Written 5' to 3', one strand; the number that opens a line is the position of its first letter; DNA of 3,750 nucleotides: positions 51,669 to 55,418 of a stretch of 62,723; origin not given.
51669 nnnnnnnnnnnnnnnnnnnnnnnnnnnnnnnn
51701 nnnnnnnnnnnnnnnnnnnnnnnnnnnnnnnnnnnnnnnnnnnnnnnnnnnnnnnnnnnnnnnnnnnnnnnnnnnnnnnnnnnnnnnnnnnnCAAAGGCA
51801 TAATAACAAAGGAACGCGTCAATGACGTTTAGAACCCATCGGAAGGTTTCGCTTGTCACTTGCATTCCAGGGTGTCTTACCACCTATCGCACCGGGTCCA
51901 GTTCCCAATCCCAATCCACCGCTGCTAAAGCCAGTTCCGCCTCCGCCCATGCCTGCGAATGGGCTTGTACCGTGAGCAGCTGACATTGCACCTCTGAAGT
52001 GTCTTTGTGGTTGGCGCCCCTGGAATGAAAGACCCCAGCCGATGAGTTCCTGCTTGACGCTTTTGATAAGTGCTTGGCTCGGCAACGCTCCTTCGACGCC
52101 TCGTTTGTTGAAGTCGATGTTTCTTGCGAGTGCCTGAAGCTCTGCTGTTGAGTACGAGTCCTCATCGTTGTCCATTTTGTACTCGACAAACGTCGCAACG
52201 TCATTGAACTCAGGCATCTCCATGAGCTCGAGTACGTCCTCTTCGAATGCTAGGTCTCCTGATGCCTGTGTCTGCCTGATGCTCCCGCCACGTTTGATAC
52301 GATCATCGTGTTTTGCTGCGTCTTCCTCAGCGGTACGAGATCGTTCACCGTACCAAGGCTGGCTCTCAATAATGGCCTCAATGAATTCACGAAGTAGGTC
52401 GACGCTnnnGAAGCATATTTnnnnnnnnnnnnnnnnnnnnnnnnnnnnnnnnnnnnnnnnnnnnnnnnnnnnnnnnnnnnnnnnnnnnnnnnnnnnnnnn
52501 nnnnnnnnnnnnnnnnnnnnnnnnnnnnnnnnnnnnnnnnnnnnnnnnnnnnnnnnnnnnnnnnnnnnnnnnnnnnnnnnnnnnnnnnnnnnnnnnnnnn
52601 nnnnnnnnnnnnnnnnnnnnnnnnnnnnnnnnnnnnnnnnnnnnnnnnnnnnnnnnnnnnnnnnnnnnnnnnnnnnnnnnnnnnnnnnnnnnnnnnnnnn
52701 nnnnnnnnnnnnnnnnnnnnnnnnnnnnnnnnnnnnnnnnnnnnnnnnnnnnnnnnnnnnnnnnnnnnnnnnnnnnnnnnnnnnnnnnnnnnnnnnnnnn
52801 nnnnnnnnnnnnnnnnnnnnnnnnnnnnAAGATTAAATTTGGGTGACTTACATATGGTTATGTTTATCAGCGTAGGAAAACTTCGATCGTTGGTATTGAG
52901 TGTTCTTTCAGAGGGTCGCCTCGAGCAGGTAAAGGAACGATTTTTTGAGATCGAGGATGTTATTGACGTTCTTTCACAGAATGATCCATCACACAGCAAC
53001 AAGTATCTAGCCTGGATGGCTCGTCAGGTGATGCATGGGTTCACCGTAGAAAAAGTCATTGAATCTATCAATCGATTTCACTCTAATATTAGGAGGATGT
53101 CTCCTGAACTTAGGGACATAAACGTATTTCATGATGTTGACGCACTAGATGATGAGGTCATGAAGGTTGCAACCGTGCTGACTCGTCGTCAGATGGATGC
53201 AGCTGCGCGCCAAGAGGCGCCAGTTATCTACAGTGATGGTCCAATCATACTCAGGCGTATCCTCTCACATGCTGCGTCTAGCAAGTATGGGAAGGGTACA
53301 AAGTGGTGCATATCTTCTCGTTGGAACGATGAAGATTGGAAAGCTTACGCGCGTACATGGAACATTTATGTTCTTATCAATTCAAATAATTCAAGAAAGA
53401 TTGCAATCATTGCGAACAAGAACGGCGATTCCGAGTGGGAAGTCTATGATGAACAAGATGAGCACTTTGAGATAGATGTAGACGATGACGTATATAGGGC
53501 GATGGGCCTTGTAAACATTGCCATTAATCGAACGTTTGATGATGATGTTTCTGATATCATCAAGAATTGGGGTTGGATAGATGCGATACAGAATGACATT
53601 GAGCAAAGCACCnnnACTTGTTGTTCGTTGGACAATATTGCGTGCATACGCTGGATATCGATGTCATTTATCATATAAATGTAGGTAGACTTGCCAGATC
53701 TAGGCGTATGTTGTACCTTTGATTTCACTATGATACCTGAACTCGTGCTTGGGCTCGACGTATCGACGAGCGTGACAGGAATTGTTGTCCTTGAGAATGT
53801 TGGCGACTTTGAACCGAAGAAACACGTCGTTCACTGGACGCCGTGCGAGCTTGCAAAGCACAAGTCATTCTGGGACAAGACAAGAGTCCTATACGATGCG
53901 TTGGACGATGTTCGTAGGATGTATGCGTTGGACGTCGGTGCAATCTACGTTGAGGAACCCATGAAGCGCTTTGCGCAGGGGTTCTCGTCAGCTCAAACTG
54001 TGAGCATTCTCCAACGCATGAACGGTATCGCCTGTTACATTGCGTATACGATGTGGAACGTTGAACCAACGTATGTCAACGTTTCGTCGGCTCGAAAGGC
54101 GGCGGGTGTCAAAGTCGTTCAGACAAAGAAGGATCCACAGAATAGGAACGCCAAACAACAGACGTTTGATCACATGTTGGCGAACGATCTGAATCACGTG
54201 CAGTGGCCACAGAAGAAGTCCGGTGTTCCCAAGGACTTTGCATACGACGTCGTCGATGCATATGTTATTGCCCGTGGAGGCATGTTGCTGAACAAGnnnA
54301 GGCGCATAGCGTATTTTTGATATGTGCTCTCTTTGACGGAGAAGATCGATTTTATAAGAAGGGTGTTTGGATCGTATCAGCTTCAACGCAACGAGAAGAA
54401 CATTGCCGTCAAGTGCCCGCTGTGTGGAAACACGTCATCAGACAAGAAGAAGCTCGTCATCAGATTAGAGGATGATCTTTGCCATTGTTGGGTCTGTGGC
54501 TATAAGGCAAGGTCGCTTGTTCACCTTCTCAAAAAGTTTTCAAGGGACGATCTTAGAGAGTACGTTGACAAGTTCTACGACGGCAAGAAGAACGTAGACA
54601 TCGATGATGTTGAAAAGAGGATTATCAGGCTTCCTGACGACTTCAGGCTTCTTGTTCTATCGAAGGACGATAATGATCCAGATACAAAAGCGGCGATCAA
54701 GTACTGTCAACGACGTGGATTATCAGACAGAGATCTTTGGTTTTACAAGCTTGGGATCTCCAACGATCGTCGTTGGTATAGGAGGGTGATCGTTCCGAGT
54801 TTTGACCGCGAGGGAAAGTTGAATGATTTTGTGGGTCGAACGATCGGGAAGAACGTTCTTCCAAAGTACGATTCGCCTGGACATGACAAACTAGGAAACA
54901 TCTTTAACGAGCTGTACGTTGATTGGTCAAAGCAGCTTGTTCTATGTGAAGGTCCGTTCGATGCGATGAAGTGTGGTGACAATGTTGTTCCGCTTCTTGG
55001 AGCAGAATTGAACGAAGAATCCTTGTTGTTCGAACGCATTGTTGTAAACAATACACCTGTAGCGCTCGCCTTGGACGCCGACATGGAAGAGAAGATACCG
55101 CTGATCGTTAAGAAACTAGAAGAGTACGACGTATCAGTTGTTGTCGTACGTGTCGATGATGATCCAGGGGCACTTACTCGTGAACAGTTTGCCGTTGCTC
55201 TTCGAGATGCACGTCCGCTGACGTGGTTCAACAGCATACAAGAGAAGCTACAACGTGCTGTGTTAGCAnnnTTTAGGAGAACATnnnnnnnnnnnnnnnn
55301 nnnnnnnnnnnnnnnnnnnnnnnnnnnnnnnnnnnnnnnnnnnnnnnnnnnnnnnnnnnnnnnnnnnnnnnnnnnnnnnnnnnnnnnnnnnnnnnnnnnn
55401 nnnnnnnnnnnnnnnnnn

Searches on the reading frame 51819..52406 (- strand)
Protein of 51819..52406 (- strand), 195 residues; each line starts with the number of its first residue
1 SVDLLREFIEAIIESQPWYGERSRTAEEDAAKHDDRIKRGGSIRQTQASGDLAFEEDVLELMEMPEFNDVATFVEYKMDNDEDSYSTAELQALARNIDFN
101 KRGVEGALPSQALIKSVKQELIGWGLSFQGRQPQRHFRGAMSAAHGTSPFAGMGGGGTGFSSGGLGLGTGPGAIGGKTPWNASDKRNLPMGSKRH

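Call 4: search_protein_families(library=pfam, proteins=[window:51819-52406:-], max_evalue=1)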
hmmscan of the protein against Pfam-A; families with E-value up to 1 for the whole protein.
window:51819-52406:- (195 aa): 0 families

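Call 5: search_protein_families(library=phrogs, proteins=[window:51819-52406:-], max_evalue=0.1)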
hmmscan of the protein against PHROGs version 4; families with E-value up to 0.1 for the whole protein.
window:51819-52406:- (195 aa): 0 families

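Call 30: search_protein_families(library=ncbifam, proteins=[window:51819-52406:-], max_evalue=10)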
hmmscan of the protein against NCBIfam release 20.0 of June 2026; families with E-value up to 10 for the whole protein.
window:51819-52406:- (195 aa): 0 families

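Call 31: search_protein_families(library=padloc, proteins=[window:51819-52406:-], max_evalue=10)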
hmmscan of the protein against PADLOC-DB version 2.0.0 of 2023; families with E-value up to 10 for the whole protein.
window:51819-52406:- (195 aa): 0 families

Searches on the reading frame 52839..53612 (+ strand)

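Call 4: search_protein_families(library=pfam, proteins=[window:52839-53612:+], max_evalue=1)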
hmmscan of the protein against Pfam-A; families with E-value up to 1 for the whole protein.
window:52839-53612:+ (258 aa): 3 families
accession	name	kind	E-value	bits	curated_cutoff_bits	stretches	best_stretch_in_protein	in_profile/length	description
PF09613.16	HrpB1_HrpK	-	0.024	14.7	29.3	1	131-173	61-103/126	Bacterial type III secretion protein (HrpB1_HrpK)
PF08393.18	DHC_N2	-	0.033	13.5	31.9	1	28-115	1-83/403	Dynein heavy chain, N-terminal region 2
PF18052.6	Rx_N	-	0.066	13.8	27.7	0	28-49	58-79/93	Rx N-terminal domain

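Call 5: search_protein_families(library=phrogs, proteins=[window:52839-53612:+], max_evalue=0.1)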
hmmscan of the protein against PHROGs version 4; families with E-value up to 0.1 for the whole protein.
window:52839-53612:+ (258 aa): 2 families
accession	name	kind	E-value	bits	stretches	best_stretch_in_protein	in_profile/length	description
phrog_17056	-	unknown function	0.00018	22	1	116-211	111-207/420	-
phrog_28193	-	unknown function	0.00043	20.2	1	142-207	121-188/681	-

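Call 30: search_protein_families(library=ncbifam, proteins=[window:52839-53612:+], max_evalue=10)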
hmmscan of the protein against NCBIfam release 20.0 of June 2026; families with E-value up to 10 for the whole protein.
window:52839-53612:+ (258 aa): 3 families
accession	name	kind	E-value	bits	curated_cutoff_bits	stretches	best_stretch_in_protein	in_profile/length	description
TIGR04249.1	SCM_chp_ScmC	equivalog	0.03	13.6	125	1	150-243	5-99/292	SynChlorMet cassette protein ScmC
TIGR00119.1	acolac_sm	equivalog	0.095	12.6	56.9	1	24-103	53-131/158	acetolactate synthase small subunit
TIGR02561.1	HrpB1_HrpK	equivalog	0.12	12.2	123.85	1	130-172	65-107/183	HrpB1 family type III secretion system apparatus protein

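Call 31: search_protein_families(library=padloc, proteins=[window:52839-53612:+], max_evalue=10)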
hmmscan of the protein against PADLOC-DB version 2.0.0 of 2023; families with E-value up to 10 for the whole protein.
window:52839-53612:+ (258 aa): 0 families

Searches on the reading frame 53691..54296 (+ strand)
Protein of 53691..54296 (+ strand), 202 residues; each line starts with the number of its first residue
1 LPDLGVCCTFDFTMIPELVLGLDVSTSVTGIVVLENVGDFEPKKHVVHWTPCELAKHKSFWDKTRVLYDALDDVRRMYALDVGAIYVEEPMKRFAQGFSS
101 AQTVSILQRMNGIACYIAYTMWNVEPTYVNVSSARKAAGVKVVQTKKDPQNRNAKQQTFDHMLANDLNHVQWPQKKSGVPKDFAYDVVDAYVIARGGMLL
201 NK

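Call 4: search_protein_families(library=pfam, proteins=[window:53691-54296:+], max_evalue=1)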
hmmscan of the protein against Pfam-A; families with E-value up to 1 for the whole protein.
window:53691-54296:+ (202 aa): 1 family
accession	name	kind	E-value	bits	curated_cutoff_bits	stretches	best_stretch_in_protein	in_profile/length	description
PF07066.17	DUF3882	-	0.013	15.9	22.1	1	55-148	40-125/162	Lactococcus phage M3 protein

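Call 5: search_protein_families(library=phrogs, proteins=[window:53691-54296:+], max_evalue=0.1)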
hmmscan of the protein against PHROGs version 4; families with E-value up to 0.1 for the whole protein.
window:53691-54296:+ (202 aa): 2 families
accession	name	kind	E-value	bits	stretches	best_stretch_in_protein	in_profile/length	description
phrog_159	-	DNA, RNA and nucleotide metabolism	5.1e-11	43.1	1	15-198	86-247/330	RuvC-like Holliday junction resolvase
phrog_827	-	DNA, RNA and nucleotide metabolism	8.2e-06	27.1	1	18-164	2-142/161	Holliday junction resolvase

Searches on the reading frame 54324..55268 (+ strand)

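Call 4: search_protein_families(library=pfam, proteins=[window:54324-55268:+], max_evalue=1)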
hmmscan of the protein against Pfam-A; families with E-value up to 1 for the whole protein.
window:54324-55268:+ (315 aa): 3 families
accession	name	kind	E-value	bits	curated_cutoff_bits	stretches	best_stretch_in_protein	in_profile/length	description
PF08275.17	DNAG_N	-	0.00032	21.2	26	1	150-182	74-106/128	DNA primase catalytic core, N-terminal domain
PF16104.10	FPRL1_inhibitor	-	0.052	14.1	27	1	252-280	42-70/105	Formyl peptide receptor-like 1 inhibitory protein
PF23451.1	Zn_ribbon_PaaD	-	0.061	13.4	27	0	21-39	7-25/53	PaaD zinc beta ribbon domain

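Call 5: search_protein_families(library=phrogs, proteins=[window:54324-55268:+], max_evalue=0.1)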
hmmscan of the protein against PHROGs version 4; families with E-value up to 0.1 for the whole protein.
window:54324-55268:+ (315 aa): 6 families
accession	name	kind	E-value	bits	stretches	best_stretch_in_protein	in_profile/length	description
phrog_47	-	DNA, RNA and nucleotide metabolism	1.3e-39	137.5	1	8-308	29-345/947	DNA primase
phrog_239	-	DNA, RNA and nucleotide metabolism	1.7e-07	31.6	1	25-216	39-207/801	DNA primase/helicase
phrog_6444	-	DNA, RNA and nucleotide metabolism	3.7e-07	30.3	1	150-233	199-294/577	DNA primase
phrog_1467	-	unknown function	0.0062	17.1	1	11-64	150-203/226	-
phrog_22173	-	DNA, RNA and nucleotide metabolism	0.0075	17.2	1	192-287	23-124/133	DNA primase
phrog_2945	-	unknown function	0.079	13.8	0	23-61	4-41/68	-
